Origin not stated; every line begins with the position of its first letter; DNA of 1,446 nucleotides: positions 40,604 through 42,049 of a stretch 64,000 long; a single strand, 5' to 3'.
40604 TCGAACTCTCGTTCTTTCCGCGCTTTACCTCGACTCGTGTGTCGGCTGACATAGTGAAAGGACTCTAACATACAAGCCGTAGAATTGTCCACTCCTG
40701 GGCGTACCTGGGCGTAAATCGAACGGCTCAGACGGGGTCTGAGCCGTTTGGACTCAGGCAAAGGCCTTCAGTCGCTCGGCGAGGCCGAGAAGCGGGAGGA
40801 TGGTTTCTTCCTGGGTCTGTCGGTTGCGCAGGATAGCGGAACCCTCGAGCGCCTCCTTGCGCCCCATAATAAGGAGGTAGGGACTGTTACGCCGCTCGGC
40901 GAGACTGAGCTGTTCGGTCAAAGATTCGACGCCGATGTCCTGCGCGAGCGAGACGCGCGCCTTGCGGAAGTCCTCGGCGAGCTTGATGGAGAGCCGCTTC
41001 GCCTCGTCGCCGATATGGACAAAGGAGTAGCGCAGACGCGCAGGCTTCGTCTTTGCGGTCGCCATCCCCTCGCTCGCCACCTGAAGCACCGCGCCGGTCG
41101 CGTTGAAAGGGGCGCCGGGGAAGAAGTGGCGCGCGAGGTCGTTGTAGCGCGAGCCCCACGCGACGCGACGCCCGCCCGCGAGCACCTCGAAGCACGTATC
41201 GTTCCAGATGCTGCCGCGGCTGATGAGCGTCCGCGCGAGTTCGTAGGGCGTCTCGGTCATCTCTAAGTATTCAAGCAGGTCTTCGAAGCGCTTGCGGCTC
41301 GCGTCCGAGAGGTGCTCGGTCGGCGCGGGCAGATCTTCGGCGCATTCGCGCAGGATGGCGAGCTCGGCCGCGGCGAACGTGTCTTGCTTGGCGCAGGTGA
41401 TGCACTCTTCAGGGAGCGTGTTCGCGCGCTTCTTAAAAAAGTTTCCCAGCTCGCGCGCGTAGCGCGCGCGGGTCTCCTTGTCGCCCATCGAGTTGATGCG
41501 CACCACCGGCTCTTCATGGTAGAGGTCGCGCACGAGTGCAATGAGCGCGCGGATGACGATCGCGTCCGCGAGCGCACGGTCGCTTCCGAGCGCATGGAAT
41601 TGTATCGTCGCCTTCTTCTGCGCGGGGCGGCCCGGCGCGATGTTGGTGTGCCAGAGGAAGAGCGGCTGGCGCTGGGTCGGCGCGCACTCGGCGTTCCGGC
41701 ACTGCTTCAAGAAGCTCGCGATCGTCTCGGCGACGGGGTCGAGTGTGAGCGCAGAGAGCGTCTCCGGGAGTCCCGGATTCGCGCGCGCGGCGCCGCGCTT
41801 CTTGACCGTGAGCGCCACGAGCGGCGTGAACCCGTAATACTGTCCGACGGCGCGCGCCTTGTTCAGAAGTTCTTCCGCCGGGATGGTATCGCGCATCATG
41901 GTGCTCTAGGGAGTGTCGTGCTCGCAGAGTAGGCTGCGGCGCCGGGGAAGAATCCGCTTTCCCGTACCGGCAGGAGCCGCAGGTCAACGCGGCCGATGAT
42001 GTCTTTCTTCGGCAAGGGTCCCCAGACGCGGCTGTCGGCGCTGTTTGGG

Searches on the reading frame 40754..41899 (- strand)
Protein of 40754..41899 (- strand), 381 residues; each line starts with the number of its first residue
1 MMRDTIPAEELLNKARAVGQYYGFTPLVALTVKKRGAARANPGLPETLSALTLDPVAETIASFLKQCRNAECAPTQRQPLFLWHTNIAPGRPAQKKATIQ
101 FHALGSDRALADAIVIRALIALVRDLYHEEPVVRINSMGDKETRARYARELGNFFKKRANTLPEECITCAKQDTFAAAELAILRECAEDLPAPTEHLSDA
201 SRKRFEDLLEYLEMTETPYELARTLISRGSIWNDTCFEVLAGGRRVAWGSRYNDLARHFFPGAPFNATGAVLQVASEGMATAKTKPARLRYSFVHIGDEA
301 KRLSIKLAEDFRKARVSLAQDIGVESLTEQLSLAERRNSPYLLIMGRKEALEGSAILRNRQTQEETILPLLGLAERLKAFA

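Call 11: search_protein_families(library=pfam, proteins=[window:40754-41899:-], max_evalue=0.00001)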
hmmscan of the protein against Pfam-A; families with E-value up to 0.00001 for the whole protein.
window:40754-41899:- (381 aa): 1 family
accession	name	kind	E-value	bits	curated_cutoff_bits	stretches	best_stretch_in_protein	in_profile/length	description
PF03129.25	HGTP_anticodon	-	4.5e-07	30.4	21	1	297-378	8-92/94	Anticodon binding domain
